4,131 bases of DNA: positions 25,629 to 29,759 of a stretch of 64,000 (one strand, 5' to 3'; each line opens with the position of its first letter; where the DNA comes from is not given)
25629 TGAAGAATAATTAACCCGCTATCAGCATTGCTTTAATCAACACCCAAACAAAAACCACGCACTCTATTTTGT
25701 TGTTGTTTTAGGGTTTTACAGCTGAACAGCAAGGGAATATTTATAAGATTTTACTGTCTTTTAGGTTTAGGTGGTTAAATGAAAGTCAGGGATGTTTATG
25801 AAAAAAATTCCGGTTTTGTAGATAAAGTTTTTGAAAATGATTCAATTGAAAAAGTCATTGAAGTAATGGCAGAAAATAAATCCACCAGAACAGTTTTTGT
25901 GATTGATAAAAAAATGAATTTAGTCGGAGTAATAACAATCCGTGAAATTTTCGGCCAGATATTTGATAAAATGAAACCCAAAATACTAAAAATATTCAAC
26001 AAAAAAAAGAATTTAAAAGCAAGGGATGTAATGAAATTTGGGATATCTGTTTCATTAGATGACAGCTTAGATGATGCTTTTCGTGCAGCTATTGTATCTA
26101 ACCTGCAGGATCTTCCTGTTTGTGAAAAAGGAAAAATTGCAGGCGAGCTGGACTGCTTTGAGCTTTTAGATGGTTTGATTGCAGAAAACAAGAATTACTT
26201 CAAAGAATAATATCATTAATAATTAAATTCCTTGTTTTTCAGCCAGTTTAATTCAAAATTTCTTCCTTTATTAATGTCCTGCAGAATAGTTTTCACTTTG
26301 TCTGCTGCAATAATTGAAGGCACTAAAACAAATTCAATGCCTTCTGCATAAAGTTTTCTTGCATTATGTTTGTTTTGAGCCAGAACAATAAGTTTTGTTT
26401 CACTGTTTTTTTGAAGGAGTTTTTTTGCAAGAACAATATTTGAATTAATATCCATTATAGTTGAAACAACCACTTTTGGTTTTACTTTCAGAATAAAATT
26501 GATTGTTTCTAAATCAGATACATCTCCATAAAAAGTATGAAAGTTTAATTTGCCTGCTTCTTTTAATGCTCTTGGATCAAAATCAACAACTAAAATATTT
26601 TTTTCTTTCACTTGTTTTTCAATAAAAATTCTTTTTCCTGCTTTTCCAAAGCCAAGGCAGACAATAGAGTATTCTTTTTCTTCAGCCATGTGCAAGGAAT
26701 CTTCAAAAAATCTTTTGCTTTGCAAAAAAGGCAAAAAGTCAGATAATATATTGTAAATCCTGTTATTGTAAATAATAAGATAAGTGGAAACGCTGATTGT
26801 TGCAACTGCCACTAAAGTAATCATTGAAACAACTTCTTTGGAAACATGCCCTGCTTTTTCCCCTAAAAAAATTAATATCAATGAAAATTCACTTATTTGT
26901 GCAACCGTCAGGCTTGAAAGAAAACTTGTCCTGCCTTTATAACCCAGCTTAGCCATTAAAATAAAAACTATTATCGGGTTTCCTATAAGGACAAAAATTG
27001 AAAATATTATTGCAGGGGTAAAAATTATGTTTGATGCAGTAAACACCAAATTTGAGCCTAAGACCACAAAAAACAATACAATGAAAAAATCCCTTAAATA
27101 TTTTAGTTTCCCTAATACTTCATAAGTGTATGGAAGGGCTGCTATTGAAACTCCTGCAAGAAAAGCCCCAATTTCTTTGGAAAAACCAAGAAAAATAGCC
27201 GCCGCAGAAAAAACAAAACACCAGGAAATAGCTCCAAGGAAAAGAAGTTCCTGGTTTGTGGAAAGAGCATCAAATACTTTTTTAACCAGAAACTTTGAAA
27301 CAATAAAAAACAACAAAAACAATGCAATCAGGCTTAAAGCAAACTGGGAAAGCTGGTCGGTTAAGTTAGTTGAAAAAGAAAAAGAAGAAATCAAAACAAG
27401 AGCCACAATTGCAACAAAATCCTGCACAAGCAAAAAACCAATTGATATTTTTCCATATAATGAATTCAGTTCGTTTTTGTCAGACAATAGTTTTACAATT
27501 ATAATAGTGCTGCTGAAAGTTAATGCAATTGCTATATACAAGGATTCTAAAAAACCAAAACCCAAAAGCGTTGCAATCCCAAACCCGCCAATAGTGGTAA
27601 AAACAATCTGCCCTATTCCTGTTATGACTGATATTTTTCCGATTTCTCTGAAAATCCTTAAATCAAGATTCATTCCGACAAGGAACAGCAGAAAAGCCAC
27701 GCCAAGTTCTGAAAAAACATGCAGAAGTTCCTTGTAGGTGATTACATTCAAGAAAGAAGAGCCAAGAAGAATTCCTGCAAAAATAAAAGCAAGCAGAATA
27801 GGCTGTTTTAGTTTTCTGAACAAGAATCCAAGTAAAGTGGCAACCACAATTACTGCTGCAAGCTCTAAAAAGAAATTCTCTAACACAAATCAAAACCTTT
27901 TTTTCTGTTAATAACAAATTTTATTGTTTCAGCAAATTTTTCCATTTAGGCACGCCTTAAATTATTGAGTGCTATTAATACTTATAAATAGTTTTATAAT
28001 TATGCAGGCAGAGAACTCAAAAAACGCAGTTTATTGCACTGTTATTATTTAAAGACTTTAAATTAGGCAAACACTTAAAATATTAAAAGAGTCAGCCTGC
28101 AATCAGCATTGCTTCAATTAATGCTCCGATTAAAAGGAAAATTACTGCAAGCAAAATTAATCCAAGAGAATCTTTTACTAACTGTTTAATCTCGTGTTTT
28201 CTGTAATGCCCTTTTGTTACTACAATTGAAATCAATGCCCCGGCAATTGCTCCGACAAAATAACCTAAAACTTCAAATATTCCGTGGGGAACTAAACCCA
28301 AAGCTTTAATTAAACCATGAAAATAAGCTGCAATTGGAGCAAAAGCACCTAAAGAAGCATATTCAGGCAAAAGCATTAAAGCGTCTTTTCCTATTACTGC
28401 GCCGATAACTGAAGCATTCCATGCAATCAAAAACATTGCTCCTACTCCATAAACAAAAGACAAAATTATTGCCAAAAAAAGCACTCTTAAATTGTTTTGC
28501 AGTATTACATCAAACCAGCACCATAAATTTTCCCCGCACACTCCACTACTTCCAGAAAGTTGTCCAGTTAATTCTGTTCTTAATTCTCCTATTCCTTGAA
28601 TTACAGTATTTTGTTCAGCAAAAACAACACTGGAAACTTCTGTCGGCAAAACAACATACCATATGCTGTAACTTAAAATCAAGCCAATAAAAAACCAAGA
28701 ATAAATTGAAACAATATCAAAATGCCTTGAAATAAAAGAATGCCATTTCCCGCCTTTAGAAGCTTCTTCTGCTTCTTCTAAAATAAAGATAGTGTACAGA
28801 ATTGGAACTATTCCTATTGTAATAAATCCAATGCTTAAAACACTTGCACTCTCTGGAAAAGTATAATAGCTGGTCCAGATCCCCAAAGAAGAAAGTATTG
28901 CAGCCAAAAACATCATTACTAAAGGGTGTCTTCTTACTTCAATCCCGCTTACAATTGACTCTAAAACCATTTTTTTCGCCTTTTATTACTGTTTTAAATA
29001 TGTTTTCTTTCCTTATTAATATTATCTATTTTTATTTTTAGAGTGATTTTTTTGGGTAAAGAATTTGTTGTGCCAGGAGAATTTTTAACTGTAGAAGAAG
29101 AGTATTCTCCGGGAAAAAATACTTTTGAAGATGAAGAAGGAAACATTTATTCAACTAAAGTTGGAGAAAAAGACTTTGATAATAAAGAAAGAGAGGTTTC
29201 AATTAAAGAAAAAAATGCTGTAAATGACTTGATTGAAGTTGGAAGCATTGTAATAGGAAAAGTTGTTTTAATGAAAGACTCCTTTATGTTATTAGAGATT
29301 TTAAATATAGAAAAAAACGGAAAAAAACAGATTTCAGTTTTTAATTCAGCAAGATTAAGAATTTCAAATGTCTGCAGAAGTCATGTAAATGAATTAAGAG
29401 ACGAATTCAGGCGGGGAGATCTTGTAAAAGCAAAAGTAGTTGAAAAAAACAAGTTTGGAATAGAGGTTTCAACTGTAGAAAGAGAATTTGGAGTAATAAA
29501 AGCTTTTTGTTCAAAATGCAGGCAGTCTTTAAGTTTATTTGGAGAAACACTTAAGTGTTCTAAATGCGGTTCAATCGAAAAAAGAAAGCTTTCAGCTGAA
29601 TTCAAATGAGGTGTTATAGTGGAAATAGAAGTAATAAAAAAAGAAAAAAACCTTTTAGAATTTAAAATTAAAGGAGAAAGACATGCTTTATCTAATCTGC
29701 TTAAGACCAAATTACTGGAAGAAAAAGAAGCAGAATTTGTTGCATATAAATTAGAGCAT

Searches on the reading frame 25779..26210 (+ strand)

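Call 54: search_protein_families(library=pfam, proteins=[window:25779-26210:+], max_evalue=0.00001)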
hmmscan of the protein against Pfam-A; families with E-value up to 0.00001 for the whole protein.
window:25779-26210:+ (143 aa): 1 family
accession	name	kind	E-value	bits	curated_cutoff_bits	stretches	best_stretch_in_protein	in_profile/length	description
PF00571.33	CBS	-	6.9e-13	49.2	24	1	16-60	11-54/57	CBS domain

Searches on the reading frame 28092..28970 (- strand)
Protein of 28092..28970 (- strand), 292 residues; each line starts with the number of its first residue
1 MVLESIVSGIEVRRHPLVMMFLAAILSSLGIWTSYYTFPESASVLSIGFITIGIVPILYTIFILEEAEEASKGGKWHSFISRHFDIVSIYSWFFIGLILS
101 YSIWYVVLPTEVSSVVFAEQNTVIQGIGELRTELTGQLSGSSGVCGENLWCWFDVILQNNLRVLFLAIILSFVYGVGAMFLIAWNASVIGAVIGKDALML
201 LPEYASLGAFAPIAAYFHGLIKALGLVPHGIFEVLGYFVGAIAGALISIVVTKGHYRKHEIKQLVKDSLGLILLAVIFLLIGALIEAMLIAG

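Call 54: search_protein_families(library=pfam, proteins=[window:28092-28970:-], max_evalue=0.00001)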
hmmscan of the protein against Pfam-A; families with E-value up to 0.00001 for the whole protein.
window:28092-28970:- (292 aa): 1 family
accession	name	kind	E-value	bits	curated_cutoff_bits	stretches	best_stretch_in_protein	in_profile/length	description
PF01944.22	SpoIIM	-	1.6e-10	41.6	26.9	1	147-288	38-160/163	Stage II sporulation protein M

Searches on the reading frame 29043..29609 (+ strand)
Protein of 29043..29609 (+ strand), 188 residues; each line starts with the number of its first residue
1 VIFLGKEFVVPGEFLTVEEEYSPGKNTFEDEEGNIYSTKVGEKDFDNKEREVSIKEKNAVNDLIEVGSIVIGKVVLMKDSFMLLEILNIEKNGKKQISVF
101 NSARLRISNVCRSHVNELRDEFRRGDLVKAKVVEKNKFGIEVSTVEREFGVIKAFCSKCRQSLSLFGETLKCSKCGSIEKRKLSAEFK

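Call 54: search_protein_families(library=pfam, proteins=[window:29043-29609:+], max_evalue=0.00001)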
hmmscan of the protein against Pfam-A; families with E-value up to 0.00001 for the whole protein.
window:29043-29609:+ (188 aa): 1 family
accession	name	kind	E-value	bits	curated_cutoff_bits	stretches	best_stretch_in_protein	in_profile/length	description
PF14382.12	ECR1_N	-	7.4e-10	38.9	27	1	8-42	1-34/38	Exosome complex exonuclease RRP4 N-terminal region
